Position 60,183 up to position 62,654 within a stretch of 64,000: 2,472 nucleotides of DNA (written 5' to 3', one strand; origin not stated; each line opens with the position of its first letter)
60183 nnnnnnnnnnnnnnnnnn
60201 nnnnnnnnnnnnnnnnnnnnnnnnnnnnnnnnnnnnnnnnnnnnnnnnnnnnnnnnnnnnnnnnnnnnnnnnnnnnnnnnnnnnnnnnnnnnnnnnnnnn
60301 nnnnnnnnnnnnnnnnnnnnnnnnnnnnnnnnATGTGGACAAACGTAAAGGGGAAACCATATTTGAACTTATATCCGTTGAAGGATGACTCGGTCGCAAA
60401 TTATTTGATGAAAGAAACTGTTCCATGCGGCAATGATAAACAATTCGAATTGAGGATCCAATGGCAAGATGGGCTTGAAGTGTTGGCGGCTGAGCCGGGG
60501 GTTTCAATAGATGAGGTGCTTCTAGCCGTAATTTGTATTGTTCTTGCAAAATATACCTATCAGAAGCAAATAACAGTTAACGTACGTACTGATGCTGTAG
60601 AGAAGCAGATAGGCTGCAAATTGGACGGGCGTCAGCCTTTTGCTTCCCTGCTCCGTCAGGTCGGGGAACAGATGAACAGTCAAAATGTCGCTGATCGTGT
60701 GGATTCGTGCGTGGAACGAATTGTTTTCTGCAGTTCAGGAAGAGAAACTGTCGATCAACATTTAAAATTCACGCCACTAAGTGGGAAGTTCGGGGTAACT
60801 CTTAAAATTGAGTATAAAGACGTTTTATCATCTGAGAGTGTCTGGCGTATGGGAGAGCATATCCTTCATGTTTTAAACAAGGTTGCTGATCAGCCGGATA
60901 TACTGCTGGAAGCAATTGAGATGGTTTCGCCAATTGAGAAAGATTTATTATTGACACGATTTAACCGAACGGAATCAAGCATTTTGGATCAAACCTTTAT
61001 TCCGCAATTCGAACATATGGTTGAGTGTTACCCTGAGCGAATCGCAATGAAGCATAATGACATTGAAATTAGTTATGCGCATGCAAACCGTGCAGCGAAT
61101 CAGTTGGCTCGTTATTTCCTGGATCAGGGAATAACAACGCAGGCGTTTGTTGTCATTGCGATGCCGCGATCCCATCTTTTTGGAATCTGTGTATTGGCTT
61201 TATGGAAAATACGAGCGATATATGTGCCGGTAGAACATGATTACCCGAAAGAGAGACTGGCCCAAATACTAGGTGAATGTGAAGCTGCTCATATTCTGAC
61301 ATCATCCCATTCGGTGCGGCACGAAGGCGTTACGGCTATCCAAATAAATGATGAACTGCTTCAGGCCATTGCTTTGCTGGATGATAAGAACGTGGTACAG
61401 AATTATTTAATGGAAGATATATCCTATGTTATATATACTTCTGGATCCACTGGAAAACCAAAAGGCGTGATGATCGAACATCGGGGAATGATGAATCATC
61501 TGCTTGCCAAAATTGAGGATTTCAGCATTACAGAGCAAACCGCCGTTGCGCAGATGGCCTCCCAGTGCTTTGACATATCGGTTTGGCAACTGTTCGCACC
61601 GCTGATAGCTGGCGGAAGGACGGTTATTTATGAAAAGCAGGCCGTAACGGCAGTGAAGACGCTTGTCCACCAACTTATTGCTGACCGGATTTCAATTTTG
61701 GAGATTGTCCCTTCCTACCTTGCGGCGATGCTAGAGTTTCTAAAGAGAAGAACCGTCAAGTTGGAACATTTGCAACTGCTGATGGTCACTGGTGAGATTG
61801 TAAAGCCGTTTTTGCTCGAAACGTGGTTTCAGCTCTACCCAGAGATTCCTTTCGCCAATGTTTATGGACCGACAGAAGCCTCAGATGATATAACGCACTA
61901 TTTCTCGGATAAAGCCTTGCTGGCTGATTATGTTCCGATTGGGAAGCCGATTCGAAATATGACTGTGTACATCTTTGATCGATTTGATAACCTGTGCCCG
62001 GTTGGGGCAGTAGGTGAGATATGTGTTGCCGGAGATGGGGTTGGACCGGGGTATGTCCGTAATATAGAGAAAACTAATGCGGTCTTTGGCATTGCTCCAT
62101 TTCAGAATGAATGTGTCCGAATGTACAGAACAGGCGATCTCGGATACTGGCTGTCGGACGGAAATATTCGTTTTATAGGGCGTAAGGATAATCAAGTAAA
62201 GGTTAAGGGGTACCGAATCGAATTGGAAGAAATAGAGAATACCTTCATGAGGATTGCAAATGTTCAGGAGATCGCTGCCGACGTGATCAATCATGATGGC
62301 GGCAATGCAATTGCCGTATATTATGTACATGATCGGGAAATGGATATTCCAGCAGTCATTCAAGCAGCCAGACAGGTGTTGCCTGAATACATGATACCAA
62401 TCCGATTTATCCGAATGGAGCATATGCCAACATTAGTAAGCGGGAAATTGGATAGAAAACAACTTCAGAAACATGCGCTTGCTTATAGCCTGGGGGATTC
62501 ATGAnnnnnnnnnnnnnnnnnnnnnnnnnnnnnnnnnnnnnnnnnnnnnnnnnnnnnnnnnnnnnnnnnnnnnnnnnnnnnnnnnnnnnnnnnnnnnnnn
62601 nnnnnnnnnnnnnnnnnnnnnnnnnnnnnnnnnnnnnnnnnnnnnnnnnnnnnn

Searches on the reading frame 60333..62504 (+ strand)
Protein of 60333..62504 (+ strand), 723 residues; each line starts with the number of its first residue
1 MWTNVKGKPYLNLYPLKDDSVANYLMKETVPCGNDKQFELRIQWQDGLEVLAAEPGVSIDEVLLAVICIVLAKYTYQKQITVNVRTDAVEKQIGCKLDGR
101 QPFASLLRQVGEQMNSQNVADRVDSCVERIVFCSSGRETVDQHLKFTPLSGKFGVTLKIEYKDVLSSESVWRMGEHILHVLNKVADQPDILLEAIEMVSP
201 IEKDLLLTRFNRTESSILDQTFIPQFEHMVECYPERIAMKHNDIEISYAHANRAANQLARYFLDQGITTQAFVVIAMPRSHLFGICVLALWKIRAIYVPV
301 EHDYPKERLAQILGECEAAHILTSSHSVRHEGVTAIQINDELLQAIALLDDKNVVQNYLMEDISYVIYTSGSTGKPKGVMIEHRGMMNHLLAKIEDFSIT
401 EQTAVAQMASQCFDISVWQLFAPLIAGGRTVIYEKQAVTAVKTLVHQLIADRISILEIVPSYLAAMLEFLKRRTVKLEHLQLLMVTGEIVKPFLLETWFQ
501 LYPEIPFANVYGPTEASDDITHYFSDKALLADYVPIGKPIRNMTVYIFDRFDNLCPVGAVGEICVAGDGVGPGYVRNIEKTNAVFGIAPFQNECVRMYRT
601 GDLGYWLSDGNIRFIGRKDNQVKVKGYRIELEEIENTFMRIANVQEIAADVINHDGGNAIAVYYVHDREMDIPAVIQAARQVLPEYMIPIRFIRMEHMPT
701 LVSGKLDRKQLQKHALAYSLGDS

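Call 54: search_protein_families(library=pfam, proteins=[window:60333-62504:+], max_evalue=0.0001)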
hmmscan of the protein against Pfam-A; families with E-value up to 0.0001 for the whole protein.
window:60333-62504:+ (723 aa): 2 families
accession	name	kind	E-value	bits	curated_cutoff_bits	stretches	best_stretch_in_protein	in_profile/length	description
PF00501.34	AMP-binding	-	7.9e-70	236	29.9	1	226-574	1-383/384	AMP-binding enzyme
PF00668.25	Condensation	-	1e-08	34.8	30.6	0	34-84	226-276/456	Condensation domain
